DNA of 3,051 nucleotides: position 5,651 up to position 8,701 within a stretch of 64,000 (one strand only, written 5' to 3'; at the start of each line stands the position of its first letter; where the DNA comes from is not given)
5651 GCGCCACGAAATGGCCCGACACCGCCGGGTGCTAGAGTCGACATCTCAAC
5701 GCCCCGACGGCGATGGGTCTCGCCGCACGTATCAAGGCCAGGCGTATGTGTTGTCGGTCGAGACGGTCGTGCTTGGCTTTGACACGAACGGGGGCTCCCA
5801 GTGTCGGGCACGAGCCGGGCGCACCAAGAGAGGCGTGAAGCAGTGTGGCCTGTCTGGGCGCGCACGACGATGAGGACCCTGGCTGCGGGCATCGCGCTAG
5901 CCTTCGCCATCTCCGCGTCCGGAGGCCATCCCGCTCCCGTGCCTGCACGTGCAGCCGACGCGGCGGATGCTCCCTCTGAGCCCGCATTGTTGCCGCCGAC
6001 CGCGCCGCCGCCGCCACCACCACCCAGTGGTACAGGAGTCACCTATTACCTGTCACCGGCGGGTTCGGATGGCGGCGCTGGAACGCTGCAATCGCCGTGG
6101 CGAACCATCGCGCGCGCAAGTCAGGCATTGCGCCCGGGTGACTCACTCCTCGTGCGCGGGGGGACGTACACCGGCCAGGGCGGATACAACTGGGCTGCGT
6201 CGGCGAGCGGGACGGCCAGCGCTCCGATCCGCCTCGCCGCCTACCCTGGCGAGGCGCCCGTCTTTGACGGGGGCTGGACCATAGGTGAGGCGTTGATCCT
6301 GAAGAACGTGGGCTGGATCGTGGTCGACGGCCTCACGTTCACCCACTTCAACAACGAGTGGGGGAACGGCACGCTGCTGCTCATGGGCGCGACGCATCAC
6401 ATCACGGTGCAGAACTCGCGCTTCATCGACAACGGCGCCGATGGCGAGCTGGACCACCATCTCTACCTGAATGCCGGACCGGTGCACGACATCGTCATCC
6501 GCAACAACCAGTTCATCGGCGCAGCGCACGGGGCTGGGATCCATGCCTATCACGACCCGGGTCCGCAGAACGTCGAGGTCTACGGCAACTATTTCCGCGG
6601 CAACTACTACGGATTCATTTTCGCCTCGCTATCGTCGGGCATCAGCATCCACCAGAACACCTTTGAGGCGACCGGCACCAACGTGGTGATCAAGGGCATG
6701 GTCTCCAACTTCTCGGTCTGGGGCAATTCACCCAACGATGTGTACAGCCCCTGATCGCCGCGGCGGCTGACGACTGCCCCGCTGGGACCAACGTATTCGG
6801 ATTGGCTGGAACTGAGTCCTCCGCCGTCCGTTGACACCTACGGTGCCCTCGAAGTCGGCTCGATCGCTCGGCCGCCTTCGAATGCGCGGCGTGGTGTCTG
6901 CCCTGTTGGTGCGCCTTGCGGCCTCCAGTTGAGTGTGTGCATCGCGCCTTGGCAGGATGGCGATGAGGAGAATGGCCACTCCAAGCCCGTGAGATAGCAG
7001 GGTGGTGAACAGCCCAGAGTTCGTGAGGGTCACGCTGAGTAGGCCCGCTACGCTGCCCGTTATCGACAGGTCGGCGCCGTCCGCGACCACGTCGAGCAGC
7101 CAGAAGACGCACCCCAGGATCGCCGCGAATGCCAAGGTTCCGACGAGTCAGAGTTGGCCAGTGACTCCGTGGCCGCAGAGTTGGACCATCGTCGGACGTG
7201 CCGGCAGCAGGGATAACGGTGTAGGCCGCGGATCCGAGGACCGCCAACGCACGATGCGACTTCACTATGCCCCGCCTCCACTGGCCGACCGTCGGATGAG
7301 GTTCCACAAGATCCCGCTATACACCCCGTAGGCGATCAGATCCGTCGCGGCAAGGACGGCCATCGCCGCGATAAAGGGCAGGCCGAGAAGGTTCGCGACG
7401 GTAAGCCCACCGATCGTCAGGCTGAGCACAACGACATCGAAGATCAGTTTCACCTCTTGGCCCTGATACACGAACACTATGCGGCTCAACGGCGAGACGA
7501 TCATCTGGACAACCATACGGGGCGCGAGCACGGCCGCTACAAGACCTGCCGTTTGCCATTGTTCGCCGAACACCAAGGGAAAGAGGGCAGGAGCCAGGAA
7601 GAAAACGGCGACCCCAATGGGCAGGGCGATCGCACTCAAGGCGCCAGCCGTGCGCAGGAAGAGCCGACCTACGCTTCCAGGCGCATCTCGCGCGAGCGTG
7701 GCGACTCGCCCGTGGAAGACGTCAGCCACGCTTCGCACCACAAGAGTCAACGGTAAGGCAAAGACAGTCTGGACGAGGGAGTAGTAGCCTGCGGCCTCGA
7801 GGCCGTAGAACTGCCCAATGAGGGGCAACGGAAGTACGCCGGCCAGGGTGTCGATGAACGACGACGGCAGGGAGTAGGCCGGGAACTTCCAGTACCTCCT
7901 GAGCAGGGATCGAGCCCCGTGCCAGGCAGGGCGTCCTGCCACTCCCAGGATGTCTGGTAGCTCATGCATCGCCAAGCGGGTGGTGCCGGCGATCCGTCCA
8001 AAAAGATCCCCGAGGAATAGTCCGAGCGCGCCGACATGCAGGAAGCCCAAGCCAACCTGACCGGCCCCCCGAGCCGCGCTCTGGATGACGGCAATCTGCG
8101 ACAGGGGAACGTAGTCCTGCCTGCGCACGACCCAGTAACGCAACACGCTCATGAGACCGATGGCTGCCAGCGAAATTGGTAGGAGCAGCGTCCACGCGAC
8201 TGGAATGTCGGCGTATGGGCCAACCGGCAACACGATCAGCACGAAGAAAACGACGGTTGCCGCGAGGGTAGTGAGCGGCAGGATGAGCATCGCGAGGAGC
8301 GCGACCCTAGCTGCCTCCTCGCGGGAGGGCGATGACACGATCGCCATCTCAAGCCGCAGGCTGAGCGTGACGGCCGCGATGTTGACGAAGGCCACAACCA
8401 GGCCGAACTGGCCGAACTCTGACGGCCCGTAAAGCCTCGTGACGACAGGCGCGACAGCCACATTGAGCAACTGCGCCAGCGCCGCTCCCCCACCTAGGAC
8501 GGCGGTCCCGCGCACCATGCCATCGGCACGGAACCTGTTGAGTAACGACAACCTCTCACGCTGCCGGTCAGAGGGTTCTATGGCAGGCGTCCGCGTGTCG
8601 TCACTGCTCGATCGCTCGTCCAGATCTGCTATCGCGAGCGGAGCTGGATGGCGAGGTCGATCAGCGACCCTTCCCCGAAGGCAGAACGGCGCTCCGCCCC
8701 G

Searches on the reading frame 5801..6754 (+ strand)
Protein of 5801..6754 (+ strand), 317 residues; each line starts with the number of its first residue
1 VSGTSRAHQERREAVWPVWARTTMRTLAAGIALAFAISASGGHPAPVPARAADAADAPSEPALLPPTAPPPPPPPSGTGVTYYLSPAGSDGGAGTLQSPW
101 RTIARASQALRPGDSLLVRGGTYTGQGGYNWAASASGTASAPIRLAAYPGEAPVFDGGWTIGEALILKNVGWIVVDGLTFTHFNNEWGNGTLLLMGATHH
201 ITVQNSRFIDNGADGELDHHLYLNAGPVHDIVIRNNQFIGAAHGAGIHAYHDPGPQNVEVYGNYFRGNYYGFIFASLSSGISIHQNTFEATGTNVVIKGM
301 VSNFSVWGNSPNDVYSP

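Call 66: search_protein_families(library=pfam, proteins=[window:5801-6754:+], max_evalue=0.001)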
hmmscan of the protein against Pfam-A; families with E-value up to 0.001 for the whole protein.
window:5801-6754:+ (317 aa): 3 families
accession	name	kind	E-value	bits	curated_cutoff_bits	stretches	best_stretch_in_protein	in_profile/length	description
PF13229.12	Beta_helix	-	6.6e-09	36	25.9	1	180-288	64-158/158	Right handed beta helix region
PF05048.19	NosD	-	3.5e-07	30.3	23.6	1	192-304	85-183/212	Periplasmic copper-binding protein (NosD)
PF07602.17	DUF1565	-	2e-05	24.5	20.3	0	87-128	2-43/257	Protein of unknown function (DUF1565)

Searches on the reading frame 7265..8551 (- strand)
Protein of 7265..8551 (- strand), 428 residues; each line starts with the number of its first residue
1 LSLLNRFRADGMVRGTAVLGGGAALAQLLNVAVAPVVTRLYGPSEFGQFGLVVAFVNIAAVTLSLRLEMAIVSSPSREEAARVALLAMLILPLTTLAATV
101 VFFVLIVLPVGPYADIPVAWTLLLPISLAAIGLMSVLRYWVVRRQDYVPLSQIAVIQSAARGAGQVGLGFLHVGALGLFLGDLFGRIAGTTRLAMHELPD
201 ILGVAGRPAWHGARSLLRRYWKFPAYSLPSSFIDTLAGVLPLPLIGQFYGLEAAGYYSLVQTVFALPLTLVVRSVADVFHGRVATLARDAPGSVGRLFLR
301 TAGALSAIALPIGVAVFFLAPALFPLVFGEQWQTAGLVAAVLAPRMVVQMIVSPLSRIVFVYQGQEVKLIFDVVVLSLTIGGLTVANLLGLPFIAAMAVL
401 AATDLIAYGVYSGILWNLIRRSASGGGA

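Call 11: search_protein_families(library=pfam, proteins=[window:7265-8551:-])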
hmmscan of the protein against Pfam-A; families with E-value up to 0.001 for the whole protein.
window:7265-8551:- (428 aa): 2 families
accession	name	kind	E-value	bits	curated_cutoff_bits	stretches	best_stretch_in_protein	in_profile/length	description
PF13440.11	Polysacc_synt_3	-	2.7e-25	89.7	23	1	36-334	1-290/293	Polysaccharide biosynthesis protein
PF01943.22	Polysacc_synt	-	2.3e-05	24.4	28.2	1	13-275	2-262/274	Polysaccharide biosynthesis protein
